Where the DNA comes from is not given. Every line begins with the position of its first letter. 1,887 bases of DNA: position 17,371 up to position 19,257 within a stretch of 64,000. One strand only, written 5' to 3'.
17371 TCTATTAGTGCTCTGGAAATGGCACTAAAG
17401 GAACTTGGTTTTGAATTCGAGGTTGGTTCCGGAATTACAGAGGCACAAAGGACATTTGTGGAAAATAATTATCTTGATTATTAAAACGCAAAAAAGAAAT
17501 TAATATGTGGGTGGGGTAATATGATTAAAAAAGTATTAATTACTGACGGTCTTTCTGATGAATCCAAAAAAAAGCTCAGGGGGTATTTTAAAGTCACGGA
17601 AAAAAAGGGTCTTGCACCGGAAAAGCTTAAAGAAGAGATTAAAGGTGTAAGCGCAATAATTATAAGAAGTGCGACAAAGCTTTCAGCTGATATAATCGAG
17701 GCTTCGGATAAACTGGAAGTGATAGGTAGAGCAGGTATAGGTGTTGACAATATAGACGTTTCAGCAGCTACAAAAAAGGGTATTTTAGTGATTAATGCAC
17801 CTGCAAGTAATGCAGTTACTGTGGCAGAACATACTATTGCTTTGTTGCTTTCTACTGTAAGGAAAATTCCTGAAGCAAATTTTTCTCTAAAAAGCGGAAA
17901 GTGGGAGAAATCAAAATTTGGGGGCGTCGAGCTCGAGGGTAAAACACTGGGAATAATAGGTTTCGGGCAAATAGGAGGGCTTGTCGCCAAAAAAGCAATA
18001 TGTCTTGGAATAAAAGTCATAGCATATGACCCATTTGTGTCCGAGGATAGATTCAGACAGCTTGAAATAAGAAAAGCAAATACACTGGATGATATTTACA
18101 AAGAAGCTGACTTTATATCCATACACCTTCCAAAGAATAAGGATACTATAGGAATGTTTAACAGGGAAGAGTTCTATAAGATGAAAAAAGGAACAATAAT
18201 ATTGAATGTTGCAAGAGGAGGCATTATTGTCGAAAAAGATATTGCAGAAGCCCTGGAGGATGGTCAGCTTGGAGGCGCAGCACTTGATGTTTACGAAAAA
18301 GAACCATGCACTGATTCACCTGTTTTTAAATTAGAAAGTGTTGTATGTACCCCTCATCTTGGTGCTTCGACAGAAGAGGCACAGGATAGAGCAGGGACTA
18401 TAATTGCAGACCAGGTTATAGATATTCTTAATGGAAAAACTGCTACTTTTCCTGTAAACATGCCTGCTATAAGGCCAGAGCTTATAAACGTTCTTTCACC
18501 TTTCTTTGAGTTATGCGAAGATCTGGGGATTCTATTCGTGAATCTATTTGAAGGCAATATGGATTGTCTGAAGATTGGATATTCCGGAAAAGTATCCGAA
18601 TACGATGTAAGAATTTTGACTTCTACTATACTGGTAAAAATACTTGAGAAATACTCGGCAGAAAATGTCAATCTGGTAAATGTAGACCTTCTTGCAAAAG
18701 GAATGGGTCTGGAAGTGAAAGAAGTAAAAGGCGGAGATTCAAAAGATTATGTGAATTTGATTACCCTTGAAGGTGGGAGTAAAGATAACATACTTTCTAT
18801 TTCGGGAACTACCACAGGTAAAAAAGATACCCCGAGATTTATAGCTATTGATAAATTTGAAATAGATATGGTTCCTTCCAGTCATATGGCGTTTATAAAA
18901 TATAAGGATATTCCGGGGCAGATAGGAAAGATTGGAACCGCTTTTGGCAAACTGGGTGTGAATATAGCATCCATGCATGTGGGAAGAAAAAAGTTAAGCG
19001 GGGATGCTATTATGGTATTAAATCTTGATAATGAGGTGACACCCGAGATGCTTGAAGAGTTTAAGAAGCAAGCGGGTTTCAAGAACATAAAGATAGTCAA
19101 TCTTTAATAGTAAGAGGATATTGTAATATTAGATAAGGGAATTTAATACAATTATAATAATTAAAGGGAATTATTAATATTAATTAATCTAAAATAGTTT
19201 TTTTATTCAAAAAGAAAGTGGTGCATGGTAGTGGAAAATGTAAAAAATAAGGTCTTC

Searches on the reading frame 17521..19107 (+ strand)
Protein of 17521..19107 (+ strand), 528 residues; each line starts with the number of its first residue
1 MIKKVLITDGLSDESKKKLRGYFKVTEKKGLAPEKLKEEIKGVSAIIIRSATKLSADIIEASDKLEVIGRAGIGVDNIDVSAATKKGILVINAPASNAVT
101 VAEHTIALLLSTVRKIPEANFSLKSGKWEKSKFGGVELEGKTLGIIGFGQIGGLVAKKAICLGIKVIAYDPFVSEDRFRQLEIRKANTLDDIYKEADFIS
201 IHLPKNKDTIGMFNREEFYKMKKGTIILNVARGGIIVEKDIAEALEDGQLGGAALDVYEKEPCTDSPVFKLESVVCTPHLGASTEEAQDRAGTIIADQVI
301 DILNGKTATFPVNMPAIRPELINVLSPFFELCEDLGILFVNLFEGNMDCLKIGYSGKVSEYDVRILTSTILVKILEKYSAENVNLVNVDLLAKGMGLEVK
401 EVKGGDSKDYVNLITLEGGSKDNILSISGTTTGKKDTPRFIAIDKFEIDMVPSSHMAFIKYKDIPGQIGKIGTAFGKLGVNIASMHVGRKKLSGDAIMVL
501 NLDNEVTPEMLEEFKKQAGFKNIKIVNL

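Call 9: search_protein_families(library=pfam, proteins=[window:17521-19107:+], max_evalue=0.0001)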
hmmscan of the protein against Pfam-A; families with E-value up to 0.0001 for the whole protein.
window:17521-19107:+ (528 aa): 5 families
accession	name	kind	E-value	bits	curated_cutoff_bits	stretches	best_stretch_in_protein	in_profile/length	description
PF02826.25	2-Hacid_dh_C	-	9.1e-57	191.7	25.1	1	106-281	1-178/178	D-isomer specific 2-hydroxyacid dehydrogenase, NAD binding domain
PF00389.36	2-Hacid_dh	-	5.2e-36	123.7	24.6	1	5-313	1-134/134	D-isomer specific 2-hydroxyacid dehydrogenase, catalytic domain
PF19304.4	PGDH_inter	-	3.1e-21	76.1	27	1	325-443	2-118/119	D-3-phosphoglycerate dehydrogenase intervening domain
PF01842.31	ACT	-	2.1e-12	47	27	1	456-518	2-65/66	ACT domain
PF03446.21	NAD_binding_2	-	1.7e-05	25.3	21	0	143-247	2-109/161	NAD binding domain of 6-phosphogluconate dehydrogenase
